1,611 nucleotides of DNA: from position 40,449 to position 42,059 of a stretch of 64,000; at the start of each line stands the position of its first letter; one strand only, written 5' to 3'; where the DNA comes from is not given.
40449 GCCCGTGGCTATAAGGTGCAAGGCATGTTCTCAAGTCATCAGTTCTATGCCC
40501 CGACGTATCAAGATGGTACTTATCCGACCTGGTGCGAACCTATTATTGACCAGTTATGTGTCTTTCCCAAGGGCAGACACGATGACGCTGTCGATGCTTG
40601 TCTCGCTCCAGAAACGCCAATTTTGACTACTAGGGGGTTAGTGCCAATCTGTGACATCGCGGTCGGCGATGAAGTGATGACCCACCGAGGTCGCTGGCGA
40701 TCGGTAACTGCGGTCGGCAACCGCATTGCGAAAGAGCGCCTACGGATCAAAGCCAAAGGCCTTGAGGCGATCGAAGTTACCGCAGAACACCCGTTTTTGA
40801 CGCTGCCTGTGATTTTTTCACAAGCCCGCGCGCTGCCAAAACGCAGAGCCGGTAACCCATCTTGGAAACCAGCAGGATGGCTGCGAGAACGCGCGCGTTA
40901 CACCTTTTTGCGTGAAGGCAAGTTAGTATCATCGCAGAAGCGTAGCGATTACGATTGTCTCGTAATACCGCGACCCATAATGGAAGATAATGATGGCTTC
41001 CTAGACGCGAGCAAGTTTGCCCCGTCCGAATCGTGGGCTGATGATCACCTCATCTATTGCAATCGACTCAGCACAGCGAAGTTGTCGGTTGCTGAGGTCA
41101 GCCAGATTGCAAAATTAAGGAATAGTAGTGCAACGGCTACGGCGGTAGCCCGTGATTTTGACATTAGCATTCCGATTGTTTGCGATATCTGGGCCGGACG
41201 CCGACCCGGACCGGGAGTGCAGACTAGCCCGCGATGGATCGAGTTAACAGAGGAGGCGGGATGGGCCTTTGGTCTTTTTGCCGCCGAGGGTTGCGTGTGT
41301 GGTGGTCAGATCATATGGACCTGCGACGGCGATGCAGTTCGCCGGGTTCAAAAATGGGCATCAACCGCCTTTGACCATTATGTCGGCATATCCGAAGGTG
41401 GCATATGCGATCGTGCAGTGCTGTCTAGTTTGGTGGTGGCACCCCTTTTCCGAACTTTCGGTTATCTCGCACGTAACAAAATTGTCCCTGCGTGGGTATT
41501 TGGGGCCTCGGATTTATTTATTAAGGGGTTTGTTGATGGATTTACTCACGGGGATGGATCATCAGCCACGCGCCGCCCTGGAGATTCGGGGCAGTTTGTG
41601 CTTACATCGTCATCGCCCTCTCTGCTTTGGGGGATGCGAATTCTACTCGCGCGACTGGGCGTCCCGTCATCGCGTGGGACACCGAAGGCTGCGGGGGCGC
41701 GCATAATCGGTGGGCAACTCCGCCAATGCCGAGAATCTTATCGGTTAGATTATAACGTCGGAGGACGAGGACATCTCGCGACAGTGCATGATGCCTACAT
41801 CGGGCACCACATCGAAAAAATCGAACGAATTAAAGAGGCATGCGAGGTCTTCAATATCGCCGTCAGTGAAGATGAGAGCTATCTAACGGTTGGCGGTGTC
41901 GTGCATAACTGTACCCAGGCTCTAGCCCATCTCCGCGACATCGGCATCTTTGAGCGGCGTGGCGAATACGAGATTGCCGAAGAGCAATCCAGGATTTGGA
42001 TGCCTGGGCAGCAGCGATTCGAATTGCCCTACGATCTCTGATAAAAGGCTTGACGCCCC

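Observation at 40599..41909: Full-length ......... intein splitting the terminase large subunit at its HDD nuclease motif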

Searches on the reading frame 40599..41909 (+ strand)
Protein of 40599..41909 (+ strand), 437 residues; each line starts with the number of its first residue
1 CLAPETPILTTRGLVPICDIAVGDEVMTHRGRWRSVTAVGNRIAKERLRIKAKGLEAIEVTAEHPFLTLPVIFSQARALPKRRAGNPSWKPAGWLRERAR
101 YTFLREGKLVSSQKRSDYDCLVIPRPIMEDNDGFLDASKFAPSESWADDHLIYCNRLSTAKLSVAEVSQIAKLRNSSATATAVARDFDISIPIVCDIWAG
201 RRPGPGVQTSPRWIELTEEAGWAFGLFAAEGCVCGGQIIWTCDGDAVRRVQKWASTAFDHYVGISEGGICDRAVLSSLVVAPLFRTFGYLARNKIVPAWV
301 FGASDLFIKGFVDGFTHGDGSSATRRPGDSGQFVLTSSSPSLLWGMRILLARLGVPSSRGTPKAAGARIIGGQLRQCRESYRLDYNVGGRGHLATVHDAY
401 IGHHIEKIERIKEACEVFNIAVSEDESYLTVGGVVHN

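Call 5: search_protein_families(library=pfam, proteins=[window:40599-41909:+], max_evalue=5)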
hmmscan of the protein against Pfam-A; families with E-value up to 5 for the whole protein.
seq(437 aa): 4 families
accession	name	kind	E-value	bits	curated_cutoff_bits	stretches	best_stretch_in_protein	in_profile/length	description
PF13403.11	Hint_2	-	3.1e-07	31.3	28.4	1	1-51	2-52/147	Hint domain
PF14528.11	LAGLIDADG_3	-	3.2e-07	30.9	22.5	1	308-362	3-55/82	LAGLIDADG-like domain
PF14890.11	Intein_splicing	-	0.002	18.4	35.8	1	403-437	121-155/155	Intein splicing domain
PF05203.21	Hom_end_hint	-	0.14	12.6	32.1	1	2-41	2-42/228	Hom_end-associated Hint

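Call 6: search_protein_families(library=ncbifam, proteins=[window:40599-41909:+], max_evalue=5)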
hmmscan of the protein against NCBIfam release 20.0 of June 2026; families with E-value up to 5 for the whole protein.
seq(437 aa): 6 families
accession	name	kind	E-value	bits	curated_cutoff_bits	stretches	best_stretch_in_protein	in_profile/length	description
NF011491.0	PRK14898.1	equivalog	3.5e-10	38.6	783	1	206-361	231-386/860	DNA-directed RNA polymerase subunit A''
TIGR01445.1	intein_Nterm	domain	0.00038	21.4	24.5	1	1-68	1-83/83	intein N-terminal splicing region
TIGR01443.1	intein_Cterm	domain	0.0079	16.4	15.6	1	416-437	1-23/24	intein C-terminal splicing region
NF011303.0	PRK14715.1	equivalog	0.11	9.5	1585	1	246-361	1151-1264/1627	DNA-directed DNA polymerase II large subunit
NF038098.1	GyrA_w_intein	exception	0.15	9.8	1850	1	276-374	304-401/1232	intein-containing DNA gyrase subunit A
NF011418.0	PRK14845.1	equivalog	0.18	9.5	756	1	47-68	93-114/1049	translation initiation factor IF-2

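Call 7: search_protein_families(library=phrogs, proteins=[window:40599-41909:+], max_evalue=0.01)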
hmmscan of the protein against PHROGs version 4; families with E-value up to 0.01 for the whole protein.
seq(437 aa): 2 families
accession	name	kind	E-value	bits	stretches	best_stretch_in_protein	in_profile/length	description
phrog_36001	-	unknown function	2.8e-07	30.1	1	1-68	97-164/715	-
phrog_26446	-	DNA, RNA and nucleotide metabolism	6e-07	29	1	1-68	367-434/761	anaerobic ribonucleoside reductase large subunit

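Call 9: search_solved_structures(query=window:40599-41909:+, max_evalue=1, show_alignments=3)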
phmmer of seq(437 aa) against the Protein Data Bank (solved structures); distinct sequences matched with E-value up to 1: 7.
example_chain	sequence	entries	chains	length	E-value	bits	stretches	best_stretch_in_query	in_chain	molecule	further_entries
5h7b_A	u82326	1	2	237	0.014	17.4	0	103-166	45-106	Immunoglobulin G-binding protein A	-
5h7a_C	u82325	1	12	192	0.089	14.7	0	102-145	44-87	Immunoglobulin G-binding protein A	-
2lwy_A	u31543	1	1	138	0.29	13.1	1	5-79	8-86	BACTERIAL INTEIN-LIKE DOMAIN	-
7k58_Q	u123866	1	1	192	0.65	11.9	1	358-421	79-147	Dynein light chain 1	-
7k5b_Q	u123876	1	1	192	0.66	11.9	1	358-421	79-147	Dynein light chain 1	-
7kek_Q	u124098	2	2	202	0.71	11.8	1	358-421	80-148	Dynein light chain 1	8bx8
5h79_D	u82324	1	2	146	0.78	11.6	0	103-145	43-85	Immunoglobulin G-binding protein A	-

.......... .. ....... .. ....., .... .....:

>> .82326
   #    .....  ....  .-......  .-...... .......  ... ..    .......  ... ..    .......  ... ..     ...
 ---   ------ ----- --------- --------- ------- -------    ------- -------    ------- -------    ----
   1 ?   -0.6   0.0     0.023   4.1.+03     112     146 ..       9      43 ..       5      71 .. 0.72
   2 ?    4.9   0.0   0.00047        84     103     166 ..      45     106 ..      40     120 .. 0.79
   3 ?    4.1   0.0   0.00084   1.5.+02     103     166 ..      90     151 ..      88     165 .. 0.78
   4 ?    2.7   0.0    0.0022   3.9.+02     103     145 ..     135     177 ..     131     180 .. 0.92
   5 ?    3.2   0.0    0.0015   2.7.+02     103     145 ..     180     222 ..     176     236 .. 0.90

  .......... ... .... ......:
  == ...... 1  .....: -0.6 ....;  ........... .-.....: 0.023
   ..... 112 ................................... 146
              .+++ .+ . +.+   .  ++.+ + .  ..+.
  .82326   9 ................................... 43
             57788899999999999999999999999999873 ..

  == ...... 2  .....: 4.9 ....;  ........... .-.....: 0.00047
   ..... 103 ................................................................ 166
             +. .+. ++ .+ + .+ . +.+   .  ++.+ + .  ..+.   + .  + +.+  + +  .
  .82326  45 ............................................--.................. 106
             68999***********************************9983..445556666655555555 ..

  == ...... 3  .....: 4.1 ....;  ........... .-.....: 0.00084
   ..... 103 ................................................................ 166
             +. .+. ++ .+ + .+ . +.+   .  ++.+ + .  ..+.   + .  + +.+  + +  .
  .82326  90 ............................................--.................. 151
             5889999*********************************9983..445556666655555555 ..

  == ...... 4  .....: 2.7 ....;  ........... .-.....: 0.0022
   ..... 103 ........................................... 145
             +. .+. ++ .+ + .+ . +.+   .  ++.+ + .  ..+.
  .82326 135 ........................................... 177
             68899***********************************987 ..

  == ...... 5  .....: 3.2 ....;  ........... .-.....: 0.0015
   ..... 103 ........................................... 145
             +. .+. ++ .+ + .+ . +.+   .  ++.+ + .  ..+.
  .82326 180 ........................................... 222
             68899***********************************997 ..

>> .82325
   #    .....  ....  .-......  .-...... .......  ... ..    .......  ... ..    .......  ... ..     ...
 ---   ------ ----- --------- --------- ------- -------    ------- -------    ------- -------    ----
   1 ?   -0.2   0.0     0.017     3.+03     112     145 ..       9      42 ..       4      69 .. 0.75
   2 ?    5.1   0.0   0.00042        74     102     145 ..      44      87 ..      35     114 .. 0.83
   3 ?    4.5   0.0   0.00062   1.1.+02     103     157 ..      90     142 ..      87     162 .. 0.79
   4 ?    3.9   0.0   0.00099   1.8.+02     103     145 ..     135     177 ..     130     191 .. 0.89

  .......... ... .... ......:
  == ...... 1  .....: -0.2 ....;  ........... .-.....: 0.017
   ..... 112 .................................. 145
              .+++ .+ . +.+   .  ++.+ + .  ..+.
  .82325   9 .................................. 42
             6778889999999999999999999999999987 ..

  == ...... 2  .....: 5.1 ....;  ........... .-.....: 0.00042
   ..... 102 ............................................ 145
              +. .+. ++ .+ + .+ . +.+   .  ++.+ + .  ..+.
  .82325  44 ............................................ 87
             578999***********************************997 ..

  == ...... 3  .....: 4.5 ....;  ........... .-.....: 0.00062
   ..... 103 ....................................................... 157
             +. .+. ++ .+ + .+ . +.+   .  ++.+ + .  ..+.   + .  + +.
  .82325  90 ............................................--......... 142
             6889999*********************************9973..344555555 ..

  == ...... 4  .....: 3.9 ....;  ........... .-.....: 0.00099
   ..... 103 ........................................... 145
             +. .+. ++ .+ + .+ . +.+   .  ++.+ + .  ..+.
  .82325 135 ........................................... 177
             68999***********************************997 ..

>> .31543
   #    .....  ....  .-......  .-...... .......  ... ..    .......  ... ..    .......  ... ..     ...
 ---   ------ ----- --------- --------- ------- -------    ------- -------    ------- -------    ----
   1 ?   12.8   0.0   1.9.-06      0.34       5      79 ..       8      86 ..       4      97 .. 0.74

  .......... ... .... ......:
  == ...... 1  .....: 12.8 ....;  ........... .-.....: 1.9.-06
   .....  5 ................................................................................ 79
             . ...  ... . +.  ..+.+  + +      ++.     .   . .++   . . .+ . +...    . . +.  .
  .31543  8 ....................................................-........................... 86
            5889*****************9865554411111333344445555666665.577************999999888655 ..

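Call 12: find_homologous_proteins(query=window:40599-41909:+)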
Query seq(437 aa) (437 aa): 4 proteins with E <= 0.001 among 8000 candidates.
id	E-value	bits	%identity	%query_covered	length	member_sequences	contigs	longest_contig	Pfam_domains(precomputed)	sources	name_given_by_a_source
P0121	3.3e-101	357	43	100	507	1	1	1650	PF14528.12,PF13403.12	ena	-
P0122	5.5e-14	70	38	21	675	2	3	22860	PF00145.24,PF13403.12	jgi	jgi:DNA (cytosine-5)-methyltransferase 1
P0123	4.9e-8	50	39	15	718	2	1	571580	PF07591.16,PF00145.24,PF13403.12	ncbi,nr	ncbi:DNA cytosine methyltransferase [Euzebya pacifica]|nr:DNA cytosine methyltransferase [Euzebya pa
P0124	3.9e-6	44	27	51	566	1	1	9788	PF00149.34,PF14582.12,PF14528.12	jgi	jgi:Icc-related predicted phosphoesterase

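Call 23: find_related_loci(query=window:40599-41909:+, collection=viral_contigs, flank=4000)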
Query seq(437 aa) (437 aa) in viral_contigs; peptide patterns used: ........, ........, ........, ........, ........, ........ (x = any residue, [..] = any of these).
7 stretches matched a pattern; 4 encode a relative of the query (tblastn E <= 1e-3); 4 distinct loci.
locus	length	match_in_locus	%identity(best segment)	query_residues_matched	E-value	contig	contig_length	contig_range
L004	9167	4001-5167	29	1-437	2e-36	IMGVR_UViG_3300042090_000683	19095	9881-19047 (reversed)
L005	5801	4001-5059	39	1-437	8e-13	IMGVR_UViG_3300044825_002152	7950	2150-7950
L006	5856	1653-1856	42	1-69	4e-8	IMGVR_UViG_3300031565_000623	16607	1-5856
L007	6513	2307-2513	38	1-67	1e-6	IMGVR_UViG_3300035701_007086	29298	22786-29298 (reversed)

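Call 30: find_homologous_proteins(query=A2, max_evalue=0.00001)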
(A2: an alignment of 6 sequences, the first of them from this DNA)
Query A2 (6 sequences) (437 aa, profile of the alignment): 14 proteins with E <= 0.00001 among 8000 candidates.
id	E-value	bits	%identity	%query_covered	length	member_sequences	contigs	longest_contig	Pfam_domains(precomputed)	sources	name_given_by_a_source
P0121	1.3e-149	517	43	100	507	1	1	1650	PF14528.12,PF13403.12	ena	-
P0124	1.2e-137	477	27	51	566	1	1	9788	PF00149.34,PF14582.12,PF14528.12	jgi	jgi:Icc-related predicted phosphoesterase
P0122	1.6e-100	355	38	21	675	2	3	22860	PF00145.24,PF13403.12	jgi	jgi:DNA (cytosine-5)-methyltransferase 1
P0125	2.2e-60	223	27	52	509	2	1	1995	PF14528.12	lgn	-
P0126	8.3e-49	185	33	38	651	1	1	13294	PF01458.24,PF19295.6,PF14528.12,PF01079.26,PF13403.12,PF14890.12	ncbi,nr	ncbi:MAG: Fe-S cluster assembly protein SufB, partial [Thermoflexales bacterium]|nr:Fe-S cluster ass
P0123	2.1e-46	177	39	15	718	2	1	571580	PF07591.16,PF00145.24,PF13403.12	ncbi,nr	ncbi:DNA cytosine methyltransferase [Euzebya pacifica]|nr:DNA cytosine methyltransferase [Euzebya pa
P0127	1.3e-45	174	23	100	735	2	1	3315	PF13489.13,PF08421.17,PF14528.12,PF08484.18,PF14890.12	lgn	-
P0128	3.4e-21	94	33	30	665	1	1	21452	PF01458.24,PF19295.6,PF01079.26,PF13403.12,PF14890.12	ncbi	-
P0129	9.3e-18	83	23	50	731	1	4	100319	PF03796.22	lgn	-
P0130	6.7e-17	80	39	15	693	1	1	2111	PF01555.25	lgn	-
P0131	3.3e-16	77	38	18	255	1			PF07591.16,PF01079.26,PF13403.12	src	-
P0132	4.9e-8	51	46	16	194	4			PF04293.21,PF13403.12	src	-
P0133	1.2e-6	46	30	18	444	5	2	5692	PF07591.16,PF14890.12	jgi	jgi:RHS repeat-associated protein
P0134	6.7e-6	44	29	8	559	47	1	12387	PF00270.36,PF14528.12,PF00271.38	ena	-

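Call 43: predict_structure(alignment_id=A3)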
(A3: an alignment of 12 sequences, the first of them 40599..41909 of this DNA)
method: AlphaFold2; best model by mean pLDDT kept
length: 437 residues; sequences in the alignment: 12
mean_pLDDT: 81.3   pTM: 0.80
mean pLDDT of the five models: 81.3, 80.3, 79.4, 79.2, 77.7
residues with pLDDT >= 90: 188; 70-90: 148; 50-70: 77; < 50: 24
segments of 3 or more residues with pLDDT < 50: 76-81, 157-160, 204-209
pLDDT, mean of each block of 10 residues (from residue 1): 95 96 96 95 96 93 95 56 77 86 57 68 81 78 54 49 72 79 73 73 48 85 95 85 92 82 83 82 84 87 93 89 54 85 94 87 80 79 75 77 93 95 94 94
secondary structure, 60 per line:
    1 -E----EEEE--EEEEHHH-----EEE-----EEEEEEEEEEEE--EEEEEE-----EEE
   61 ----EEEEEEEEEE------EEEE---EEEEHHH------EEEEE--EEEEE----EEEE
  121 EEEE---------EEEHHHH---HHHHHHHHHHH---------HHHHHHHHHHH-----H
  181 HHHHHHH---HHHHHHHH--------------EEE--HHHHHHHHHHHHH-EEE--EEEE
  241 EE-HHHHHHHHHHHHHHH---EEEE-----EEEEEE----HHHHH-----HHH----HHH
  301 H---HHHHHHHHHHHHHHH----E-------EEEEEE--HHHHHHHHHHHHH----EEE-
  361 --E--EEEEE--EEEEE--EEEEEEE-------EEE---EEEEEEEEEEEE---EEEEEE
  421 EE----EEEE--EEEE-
elements in order: E7-10 E13-16 E25-27 E33-44 E47-52 E58-60 E65-74 E81-84 E88-91 E101-105 E108-112 E117-124 E134-136 H137-140 H144-154 H164-174 H180-187 H191-198 E213-215 H218-230 E232-234 E237-242 H244-258 E262-265 E271-276 H281-285 H298-301 H305-319 E332-337 H340-352 E357-359 E366-370 E373-377 E380-386 E394-396 E400-411 E415-422 E427-430 E433-436

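Call 46: fold_search(model_id=the predicted structure, library=pdb)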
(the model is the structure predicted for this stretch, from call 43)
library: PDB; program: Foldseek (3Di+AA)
matches with E <= 10: 642; with E <= 0.001: 56
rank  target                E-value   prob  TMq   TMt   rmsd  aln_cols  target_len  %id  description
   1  7qsu                  1.3e-18  1.00  0.55  0.64   6.6       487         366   14  Crystal structure of homing endonuclease-associated TliVMA intein (C1A, d333-339) (released 2022-03-30)
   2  7qss                  7.3e-16  1.00  0.57  0.58   6.9       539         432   13  Crystal structure of homing endonuclease-associated TliVMA intein (C1A) (released 2022-03-30)
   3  1vde_A                9.8e-15  1.00  0.44  0.45  25.2       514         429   13  PI-SCEI, A HOMING ENDONUCLEASE WITH PROTEIN SPLICING ACTIVITY (released 1998-04-08)
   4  1ef0_A                1.3e-14  1.00  0.46  0.47  22.9       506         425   13  CRYSTAL STRUCTURE OF PI-SCEI MINIPRECURSOR (released 2000-06-07)
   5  1jva_B                1.3e-14  1.00  0.43  0.44  22.8       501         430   13  CRYSTAL STRUCTURE OF THE VMA1-DERIVED ENDONUCLEASE BEARING THE N AND C EXTEIN PROPEPTIDES (released 2002-08-29)
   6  1lws_A                2.7e-14  1.00  0.46  0.47  25.9       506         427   14  Crystal structure of the intein homing endonuclease PI-SceI bound to its recognition sequence (released 2002-09-27)
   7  1vde_B                3.4e-14  1.00  0.48  0.49   9.7       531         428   13  PI-SCEI, A HOMING ENDONUCLEASE WITH PROTEIN SPLICING ACTIVITY (released 1998-04-08)
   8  2cw7                  3.4e-14  1.00  0.50  0.42  12.1       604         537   14  Crystal structure of intein homing endonuclease II (released 2006-04-18)
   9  1jva_A                3.6e-14  1.00  0.42  0.43  22.9       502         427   13  CRYSTAL STRUCTURE OF THE VMA1-DERIVED ENDONUCLEASE BEARING THE N AND C EXTEIN PROPEPTIDES (released 2002-08-29)
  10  7qst                  6.8e-14  1.00  0.49  0.57  11.2       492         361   12  Crystal structure of homing endonuclease-associated PhoVMA intein (C1A) (released 2022-03-30)
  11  1um2_B                3.9e-13  1.00  0.44  0.45  25.7       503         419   12  Crystal Structure of the Vma1-Derived Endonuclease with the Ligated Extein Segment (released 2004-09-22)
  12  1dfa                  7.0e-13  1.00  0.45  0.48  12.0       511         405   13  CRYSTAL STRUCTURE OF PI-SCEI IN C2 SPACE GROUP (released 1999-12-08)
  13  1ef0_B                1.7e-12  1.00  0.40  0.43  25.9       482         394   13  CRYSTAL STRUCTURE OF PI-SCEI MINIPRECURSOR (released 2000-06-07)
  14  1lwt_A                1.8e-12  1.00  0.45  0.44  24.9       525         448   13  Crystal structure of the intein homing endonuclease PI-SceI bound to its substrate DNA (Ca2+ free) (released 2002-09-27)
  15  1um2_A                2.4e-12  1.00  0.42  0.44  25.8       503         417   13  Crystal Structure of the Vma1-Derived Endonuclease with the Ligated Extein Segment (released 2004-09-22)
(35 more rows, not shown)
